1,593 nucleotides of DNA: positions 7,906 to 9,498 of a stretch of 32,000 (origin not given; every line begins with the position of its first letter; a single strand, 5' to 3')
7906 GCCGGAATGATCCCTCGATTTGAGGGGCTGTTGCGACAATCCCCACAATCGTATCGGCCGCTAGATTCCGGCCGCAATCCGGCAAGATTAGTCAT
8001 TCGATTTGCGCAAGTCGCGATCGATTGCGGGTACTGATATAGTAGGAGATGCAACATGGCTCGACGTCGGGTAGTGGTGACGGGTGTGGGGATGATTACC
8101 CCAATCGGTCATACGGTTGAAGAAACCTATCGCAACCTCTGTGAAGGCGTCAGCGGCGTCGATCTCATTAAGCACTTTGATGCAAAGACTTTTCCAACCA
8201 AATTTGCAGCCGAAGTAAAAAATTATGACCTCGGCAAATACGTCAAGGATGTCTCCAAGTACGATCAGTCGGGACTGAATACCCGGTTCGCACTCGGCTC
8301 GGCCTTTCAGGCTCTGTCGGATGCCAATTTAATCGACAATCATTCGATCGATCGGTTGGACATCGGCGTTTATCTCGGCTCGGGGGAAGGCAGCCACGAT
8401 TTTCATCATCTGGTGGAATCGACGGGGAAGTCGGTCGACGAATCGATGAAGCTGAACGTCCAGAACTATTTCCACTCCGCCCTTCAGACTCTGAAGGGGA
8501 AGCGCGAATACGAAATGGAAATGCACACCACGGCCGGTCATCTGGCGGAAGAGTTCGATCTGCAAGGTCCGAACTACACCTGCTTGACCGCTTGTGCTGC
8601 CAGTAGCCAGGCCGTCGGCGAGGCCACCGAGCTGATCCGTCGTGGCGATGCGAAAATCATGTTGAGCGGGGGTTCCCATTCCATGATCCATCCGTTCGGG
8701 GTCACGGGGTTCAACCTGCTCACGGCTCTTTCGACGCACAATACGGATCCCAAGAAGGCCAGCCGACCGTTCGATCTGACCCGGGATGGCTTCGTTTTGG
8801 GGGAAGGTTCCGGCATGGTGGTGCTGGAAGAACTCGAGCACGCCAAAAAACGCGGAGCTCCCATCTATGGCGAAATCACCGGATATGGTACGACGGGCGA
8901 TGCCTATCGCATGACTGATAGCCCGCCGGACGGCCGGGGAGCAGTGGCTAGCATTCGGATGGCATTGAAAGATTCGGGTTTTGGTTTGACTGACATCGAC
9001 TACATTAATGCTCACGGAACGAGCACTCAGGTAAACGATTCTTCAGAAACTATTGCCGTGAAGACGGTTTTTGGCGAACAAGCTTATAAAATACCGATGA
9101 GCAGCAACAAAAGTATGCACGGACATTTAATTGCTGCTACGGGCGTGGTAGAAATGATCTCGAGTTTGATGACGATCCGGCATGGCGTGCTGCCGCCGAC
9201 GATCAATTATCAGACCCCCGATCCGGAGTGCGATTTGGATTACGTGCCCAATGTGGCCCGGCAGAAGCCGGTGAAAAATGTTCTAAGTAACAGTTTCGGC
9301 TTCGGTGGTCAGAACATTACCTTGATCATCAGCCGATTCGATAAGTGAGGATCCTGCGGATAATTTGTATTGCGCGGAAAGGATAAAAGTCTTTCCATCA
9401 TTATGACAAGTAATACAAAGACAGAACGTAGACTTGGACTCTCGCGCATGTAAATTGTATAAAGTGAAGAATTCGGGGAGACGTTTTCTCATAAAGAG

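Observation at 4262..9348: Compact enoyl-reductase-less type II FAS/PKS-like operon (DH, KR, ACP, DH, degenerate KS, KS)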

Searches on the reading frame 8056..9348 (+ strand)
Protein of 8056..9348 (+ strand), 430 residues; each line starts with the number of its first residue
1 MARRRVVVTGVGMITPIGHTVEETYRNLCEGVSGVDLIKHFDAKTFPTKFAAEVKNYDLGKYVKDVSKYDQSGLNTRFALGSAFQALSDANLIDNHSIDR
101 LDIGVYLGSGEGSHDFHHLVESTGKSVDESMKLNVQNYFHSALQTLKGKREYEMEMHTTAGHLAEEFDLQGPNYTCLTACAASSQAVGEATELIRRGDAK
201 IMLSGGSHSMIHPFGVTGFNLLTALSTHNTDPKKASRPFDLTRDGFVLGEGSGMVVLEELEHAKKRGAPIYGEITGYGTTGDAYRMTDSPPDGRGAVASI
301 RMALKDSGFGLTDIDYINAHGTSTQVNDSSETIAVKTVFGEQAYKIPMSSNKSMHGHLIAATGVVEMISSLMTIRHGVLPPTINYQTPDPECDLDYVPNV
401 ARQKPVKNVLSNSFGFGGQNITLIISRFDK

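Call 5: search_protein_families(library=pfam, proteins=[window:8056-9348:+], max_evalue=0.01)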
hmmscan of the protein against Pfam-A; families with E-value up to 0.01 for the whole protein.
window:8056-9348:+ (430 aa): 4 families
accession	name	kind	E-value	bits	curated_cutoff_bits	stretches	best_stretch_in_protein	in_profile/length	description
PF00109.32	ketoacyl-synt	-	1.2e-45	156.6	20.8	1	4-263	2-252/252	Beta-ketoacyl synthase, N-terminal domain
PF02801.28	Ketoacyl-synt_C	-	1.5e-35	122.2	20.8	1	271-385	1-118/119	Beta-ketoacyl synthase, C-terminal domain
PF02803.24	Thiolase_C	-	0.00059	19.9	27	0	196-226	64-94/123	Thiolase, C-terminal domain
PF00108.29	Thiolase_N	-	0.0054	16.6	26.4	0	170-212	75-117/260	Thiolase, N-terminal domain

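Call 6: search_protein_families(library=ncbifam, proteins=[window:8056-9348:+], max_evalue=0.01)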
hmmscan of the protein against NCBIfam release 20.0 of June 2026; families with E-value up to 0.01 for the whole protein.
window:8056-9348:+ (430 aa): 35 families (the best 25 are shown)
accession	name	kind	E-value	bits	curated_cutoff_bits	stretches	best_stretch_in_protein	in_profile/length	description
TIGR03150.1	fabF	equivalog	3.6e-143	477.1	493.75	1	4-425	1-406/407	beta-ketoacyl-ACP synthase II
NF005589.0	PRK07314.1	subfamily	1.5e-141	471.9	387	1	2-428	2-412/413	beta-ketoacyl-ACP synthase II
NF006274.0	PRK08439.1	equivalog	4.7e-117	391.2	621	1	4-426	2-404/406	beta-ketoacyl-ACP synthase II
NF004970.0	PRK06333.1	subfamily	4.9e-116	388.1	525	1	1-429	1-423/424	beta-ketoacyl-ACP synthase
NF005076.0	PRK06501.1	equivalog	2.3e-108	362.8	629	1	3-427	10-422/425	beta-ketoacyl-ACP synthase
NF006434.0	PRK08722.1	equivalog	4.2e-104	348.7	759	1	1-427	1-413/414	beta-ketoacyl-ACP synthase II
NF006587.0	PRK09116.1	equivalog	2.7e-90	303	470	1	4-428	2-407/408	beta-ketoacyl-ACP synthase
NF005935.0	PRK07967.1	equivalog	7.5e-84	281.9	630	1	4-429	2-405/406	beta-ketoacyl-ACP synthase I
NF005916.1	PRK07910.1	equivalog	8.1e-74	249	560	1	5-427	13-417/418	KasA/KasB family beta-ketoacyl-ACP synthase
NF004618.0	PRK05952.1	equivalog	4.4e-72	243.1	455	1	5-427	3-382/384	beta-ketoacyl-ACP synthase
NF006618.0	PRK09185.1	subfamily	3.4e-68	230.5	407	1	5-427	4-392/394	beta-ketoacyl-ACP synthase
NF005490.0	PRK07103.1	equivalog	2.3e-66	224.6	445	1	3-427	3-412/414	polyketide beta-ketoacyl:acyl carrier protein synthase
NF058662.1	cispenta_AmcF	equivalog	3.9e-60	203.8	325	1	6-426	2-368/369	cispentacin biosynthesis acyltransferase subunit AmcF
NF045894.1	PKS_plus_SDR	equivalog_domain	2.1e-41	141.7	1740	1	142-396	135-387/1515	type I polyketide synthase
NF040607.1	mycolic_Pks13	equivalog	3.2e-40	137.6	2100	1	75-427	188-525/1680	polyketide synthase Pks13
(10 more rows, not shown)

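Call 14: search_solved_structures(query=window:8056-9348:+, max_evalue=1e-40)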
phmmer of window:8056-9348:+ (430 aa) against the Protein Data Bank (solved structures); distinct sequences matched with E-value up to 1e-40: 71 (the best 60 are shown).
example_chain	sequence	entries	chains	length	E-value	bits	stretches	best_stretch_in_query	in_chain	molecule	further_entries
4ls6_A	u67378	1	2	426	5e-111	374.6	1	160-428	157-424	3-oxoacyl-[acyl-carrier-protein] synthase 2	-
4ls5_A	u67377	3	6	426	5.1e-111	374.6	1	160-428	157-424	3-oxoacyl-[acyl-carrier-protein] synthase 2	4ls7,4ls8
3o04_A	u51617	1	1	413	2.9e-107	362.3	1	160-429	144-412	beta-keto-acyl carrier protein synthase II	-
5sxo_A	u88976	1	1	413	7.9e-107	360.8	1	160-429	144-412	3-oxoacyl-[acyl-carrier-protein] synthase 2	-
4qav_A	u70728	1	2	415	2.5e-105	355.9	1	1-428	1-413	3-oxoacyl-[acyl-carrier-protein] synthase 2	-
4r8e_A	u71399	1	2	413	3.9e-105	355.2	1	1-425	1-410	3-oxoacyl-[acyl-carrier-protein] synthase 2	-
1e5m_A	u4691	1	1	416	5.7e-104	351.4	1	160-428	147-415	BETA KETOACYL ACYL CARRIER PROTEIN SYNTHASE II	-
6okg_A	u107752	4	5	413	6e-103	348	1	1-426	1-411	3-oxoacyl-[acyl-carrier-protein] synthase 2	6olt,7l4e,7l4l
2gfw_A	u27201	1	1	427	1.3e-102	346.9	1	2-426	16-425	3-oxoacyl-[acyl-carrier-protein] synthase 2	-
1b3n_A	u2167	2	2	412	1.9e-102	346.4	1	3-426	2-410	PROTEIN (KETOACYL ACYL CARRIER PROTEIN SYNTHASE 2) | BETA-KETOACYL ACP SYNTHASE II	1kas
2gfy_A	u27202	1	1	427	9.9e-102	344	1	2-426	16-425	3-oxoacyl-[acyl-carrier-protein] synthase 2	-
8qm1_A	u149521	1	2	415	2.9e-101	342.5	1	1-428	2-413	3-oxoacyl-[acyl-carrier-protein] synthase 2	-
3hnz_A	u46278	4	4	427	3e-101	342.4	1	2-426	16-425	3-oxoacyl-[acyl-carrier-protein] synthase 2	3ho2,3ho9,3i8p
4b7v_A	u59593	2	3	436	3.6e-101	342.2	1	1-428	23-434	3-OXOACYL-[ACYL-CARRIER-PROTEIN] SYNTHASE 2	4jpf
9lpl_A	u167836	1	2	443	5.9e-101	341.5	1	2-427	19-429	3-oxoacyl-[acyl-carrier-protein] synthase 2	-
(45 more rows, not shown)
